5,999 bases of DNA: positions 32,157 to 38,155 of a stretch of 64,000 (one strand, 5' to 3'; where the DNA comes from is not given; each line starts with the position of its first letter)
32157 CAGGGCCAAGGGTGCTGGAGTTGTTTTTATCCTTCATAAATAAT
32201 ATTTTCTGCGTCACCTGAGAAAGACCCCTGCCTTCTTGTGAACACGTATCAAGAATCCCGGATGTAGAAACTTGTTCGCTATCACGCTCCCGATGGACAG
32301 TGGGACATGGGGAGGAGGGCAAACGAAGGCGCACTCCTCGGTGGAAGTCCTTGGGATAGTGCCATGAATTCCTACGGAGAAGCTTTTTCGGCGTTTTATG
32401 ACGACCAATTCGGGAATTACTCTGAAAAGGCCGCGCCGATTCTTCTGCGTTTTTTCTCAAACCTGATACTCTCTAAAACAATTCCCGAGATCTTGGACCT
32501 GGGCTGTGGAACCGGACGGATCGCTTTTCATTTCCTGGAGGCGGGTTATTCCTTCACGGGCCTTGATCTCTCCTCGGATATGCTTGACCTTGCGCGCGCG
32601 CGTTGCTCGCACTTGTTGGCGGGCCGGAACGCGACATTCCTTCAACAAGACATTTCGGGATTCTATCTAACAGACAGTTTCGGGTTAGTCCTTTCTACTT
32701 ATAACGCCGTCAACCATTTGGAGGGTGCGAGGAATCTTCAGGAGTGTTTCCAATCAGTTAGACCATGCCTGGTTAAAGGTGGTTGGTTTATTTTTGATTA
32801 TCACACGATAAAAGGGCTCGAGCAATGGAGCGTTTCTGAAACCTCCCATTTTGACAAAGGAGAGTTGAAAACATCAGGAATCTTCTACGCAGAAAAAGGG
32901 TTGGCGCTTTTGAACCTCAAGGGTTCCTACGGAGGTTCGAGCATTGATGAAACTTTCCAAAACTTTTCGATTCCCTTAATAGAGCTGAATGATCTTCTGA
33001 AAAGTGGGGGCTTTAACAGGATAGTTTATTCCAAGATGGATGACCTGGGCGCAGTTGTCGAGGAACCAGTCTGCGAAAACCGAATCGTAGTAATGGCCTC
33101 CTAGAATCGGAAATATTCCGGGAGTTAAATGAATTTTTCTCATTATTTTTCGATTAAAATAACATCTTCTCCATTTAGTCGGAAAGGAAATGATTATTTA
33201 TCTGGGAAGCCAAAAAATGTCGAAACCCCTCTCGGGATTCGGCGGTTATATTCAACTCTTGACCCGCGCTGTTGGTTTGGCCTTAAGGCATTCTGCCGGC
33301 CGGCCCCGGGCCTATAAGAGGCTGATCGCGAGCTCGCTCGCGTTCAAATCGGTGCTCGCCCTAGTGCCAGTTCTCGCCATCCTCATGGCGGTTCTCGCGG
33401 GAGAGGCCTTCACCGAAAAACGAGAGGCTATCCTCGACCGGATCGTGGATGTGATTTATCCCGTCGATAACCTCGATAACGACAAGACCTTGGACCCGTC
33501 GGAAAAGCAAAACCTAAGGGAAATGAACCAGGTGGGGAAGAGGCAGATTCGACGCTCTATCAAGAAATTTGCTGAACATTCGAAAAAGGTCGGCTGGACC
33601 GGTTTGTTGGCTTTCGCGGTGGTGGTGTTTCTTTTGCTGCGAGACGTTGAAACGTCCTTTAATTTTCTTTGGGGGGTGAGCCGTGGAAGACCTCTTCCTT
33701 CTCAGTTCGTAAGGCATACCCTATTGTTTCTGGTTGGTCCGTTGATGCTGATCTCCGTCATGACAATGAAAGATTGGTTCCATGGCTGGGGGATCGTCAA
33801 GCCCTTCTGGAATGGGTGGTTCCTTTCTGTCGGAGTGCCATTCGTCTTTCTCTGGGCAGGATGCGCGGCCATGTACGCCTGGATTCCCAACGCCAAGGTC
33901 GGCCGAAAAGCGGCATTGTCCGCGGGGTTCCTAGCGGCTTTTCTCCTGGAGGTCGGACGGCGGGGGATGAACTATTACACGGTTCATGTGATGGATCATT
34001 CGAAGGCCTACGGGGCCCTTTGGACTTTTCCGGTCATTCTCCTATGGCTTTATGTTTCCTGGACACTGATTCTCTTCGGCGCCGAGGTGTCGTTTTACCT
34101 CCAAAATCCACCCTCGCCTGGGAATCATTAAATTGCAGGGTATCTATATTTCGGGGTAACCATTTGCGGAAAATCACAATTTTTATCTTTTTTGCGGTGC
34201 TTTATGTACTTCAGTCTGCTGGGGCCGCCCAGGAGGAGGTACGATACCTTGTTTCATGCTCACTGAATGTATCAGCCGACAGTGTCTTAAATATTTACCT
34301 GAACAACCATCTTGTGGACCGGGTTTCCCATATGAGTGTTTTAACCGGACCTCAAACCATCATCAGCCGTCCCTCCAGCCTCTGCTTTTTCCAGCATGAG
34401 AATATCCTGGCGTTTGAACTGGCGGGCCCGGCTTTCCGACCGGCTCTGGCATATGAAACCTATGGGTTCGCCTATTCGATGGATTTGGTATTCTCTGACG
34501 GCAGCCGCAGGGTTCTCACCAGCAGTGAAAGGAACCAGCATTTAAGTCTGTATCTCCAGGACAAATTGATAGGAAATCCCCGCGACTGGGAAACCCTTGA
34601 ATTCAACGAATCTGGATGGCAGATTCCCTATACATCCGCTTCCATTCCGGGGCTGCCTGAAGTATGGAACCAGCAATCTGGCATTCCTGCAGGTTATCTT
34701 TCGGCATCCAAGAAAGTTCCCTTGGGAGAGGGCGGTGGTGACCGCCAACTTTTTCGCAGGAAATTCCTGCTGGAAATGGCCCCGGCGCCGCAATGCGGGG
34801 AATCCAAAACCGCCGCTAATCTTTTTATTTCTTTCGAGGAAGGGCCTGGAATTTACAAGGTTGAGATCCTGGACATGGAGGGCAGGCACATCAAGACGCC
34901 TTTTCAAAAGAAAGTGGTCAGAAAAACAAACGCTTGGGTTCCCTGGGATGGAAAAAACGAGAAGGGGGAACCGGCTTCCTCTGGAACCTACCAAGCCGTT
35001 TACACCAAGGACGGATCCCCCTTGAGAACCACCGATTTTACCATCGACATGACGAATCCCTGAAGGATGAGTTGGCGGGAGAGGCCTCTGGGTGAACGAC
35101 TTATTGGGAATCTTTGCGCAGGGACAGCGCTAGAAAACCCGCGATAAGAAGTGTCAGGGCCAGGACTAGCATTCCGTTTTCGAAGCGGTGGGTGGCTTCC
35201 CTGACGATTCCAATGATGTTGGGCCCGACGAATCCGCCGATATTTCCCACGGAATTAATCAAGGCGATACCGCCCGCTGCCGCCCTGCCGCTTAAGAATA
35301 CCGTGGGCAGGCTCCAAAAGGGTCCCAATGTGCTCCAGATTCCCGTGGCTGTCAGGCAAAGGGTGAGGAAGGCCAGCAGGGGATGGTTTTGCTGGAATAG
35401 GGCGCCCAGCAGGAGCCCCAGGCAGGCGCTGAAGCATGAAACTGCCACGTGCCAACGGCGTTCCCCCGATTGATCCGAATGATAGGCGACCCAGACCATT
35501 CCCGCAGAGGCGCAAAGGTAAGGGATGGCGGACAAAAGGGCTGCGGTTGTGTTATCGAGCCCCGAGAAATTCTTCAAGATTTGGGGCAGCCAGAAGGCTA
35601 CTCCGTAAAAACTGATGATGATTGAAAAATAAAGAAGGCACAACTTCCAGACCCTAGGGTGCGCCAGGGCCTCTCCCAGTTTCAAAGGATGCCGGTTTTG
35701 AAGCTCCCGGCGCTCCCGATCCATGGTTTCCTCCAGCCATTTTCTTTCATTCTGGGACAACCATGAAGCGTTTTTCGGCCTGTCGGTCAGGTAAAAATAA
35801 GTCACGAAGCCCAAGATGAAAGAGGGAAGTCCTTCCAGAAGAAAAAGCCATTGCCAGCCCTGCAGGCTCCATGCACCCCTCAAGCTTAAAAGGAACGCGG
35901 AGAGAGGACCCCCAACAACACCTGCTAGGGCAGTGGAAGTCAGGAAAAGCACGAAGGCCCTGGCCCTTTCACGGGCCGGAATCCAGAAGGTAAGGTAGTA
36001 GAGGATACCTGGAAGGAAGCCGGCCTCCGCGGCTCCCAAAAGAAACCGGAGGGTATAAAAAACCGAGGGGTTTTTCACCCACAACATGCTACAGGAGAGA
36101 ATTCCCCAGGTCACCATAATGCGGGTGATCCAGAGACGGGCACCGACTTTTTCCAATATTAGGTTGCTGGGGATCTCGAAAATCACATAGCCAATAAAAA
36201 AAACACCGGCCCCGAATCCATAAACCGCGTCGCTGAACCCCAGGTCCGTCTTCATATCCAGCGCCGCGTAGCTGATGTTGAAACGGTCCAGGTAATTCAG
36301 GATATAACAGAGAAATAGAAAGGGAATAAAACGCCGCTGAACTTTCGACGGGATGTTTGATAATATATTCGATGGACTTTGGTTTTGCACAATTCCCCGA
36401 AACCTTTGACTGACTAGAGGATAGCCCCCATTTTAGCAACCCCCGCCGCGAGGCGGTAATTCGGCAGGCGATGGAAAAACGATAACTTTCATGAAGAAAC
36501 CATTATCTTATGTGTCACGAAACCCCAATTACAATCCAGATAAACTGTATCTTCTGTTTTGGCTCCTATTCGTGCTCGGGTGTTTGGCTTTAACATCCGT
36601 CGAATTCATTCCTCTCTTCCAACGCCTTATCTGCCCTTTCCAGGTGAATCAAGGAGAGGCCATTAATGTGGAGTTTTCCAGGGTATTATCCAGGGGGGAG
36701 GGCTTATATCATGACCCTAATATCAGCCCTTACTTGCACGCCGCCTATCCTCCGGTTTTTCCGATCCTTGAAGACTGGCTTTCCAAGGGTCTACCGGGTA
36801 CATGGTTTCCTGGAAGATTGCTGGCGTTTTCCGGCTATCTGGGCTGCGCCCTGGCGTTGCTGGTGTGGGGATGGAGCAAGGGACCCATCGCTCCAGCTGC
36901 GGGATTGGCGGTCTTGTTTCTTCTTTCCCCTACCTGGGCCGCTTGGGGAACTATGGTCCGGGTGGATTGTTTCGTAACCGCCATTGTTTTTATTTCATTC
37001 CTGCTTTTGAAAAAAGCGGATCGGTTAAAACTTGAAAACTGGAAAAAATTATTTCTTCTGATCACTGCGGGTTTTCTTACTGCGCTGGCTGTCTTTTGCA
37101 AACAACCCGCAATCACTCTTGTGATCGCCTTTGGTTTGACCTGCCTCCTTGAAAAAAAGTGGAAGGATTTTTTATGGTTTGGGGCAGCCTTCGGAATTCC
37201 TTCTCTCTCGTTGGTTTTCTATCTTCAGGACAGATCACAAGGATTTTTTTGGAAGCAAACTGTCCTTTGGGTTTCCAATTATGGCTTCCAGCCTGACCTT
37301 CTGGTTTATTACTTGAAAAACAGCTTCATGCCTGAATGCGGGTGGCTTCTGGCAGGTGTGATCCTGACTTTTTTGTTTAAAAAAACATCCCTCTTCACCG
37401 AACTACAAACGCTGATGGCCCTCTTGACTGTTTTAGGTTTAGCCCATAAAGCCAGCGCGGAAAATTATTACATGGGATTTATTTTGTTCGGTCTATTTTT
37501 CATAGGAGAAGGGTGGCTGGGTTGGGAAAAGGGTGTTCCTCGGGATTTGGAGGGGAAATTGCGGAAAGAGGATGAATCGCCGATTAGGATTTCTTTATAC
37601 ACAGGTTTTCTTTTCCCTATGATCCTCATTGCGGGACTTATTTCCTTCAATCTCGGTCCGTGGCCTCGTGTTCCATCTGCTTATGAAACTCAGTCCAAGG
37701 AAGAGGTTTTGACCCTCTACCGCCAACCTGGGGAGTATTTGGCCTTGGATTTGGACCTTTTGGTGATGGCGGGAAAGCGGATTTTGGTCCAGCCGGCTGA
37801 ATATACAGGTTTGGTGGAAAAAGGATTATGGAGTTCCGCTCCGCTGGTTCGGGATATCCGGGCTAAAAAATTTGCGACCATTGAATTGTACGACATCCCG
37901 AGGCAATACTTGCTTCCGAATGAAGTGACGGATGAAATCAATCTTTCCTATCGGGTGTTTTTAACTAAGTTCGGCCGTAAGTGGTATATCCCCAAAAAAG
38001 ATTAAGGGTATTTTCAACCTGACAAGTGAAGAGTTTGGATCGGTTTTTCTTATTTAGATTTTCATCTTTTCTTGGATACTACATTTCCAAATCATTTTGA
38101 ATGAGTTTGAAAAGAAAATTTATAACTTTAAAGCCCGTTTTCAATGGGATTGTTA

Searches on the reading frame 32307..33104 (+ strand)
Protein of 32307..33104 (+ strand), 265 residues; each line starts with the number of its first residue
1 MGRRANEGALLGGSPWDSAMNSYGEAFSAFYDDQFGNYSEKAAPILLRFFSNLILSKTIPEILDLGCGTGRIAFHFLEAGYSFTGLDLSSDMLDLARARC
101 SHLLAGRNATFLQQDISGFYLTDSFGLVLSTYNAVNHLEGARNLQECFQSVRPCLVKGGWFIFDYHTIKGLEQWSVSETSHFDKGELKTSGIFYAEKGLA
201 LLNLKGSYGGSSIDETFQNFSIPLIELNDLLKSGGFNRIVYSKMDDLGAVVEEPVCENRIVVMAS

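Call 19: search_protein_families(library=pfam, proteins=[window:32307-33104:+], max_evalue=0.00001)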
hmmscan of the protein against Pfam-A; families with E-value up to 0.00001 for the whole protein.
window:32307-33104:+ (265 aa): 5 families
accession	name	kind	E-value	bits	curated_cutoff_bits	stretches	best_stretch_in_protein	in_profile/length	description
PF13649.12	Methyltransf_25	-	3.1e-17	63.5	27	1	62-159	1-97/97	Methyltransferase domain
PF13847.12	Methyltransf_31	-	4.9e-14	52.7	27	1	61-167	6-113/145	Methyltransferase domain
PF08241.18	Methyltransf_11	-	2.1e-13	51.2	21.2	1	63-163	1-95/95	Methyltransferase domain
PF08242.18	Methyltransf_12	-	4e-13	50.4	30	1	63-161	1-98/98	Methyltransferase domain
PF13489.12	Methyltransf_23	-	2.3e-07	31.1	27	1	40-168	7-121/164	Methyltransferase domain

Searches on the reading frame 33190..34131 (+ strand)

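Call 19: search_protein_families(library=pfam, proteins=[window:33190-34131:+], max_evalue=0.00001)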
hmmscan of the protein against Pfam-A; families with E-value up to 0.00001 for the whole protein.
window:33190-34131:+ (313 aa): 1 family
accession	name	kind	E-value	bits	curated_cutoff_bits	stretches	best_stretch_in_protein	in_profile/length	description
PF03631.20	Virul_fac_BrkB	-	7.4e-37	127.8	33.7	1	45-306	7-257/259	Virulence factor BrkB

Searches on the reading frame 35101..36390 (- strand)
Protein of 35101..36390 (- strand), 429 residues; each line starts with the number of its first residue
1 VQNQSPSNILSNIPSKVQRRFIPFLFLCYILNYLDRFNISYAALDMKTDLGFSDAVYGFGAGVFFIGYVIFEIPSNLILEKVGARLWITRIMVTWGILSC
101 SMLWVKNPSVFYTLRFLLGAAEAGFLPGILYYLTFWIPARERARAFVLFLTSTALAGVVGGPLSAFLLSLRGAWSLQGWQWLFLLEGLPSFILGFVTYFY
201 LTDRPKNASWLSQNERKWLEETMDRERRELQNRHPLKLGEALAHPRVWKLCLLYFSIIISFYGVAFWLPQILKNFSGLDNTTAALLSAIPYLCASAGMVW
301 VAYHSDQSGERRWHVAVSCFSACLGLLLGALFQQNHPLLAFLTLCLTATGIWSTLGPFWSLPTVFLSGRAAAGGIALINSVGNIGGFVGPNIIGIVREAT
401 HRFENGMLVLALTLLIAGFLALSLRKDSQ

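Call 20: search_protein_families(library=pfam, proteins=[window:35101-36390:-], max_evalue=0.00001)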
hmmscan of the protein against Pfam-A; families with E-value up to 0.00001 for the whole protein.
window:35101-36390:- (429 aa): 1 family
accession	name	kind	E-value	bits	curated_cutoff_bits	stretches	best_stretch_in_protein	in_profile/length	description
PF07690.21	MFS_1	-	1.2e-50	172.8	33.4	1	25-390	1-347/347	Major Facilitator Superfamily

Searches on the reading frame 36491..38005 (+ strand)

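Call 20: search_protein_families(library=pfam, proteins=[window:36491-38005:+], max_evalue=0.00001)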
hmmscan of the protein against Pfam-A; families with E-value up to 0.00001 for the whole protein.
window:36491-38005:+ (504 aa): 0 families

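Call 37: search_protein_families(library=pfam, proteins=[window:36491-38005:+], max_evalue=0.001)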
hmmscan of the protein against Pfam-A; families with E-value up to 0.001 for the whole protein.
window:36491-38005:+ (504 aa): 0 families

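Call 71: search_protein_families(library=ncbifam, proteins=[window:36491-38005:+], max_evalue=0.001)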
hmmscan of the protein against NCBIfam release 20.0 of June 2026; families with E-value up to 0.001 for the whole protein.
window:36491-38005:+ (504 aa): 1 family
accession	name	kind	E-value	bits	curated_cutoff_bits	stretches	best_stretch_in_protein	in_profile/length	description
NF046093.1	AZOBR_p60025_fam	subfamily_domain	0.00082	18.7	150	1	139-238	144-231/232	AZOBR_p60025 family cell surface glycopolymer formation protein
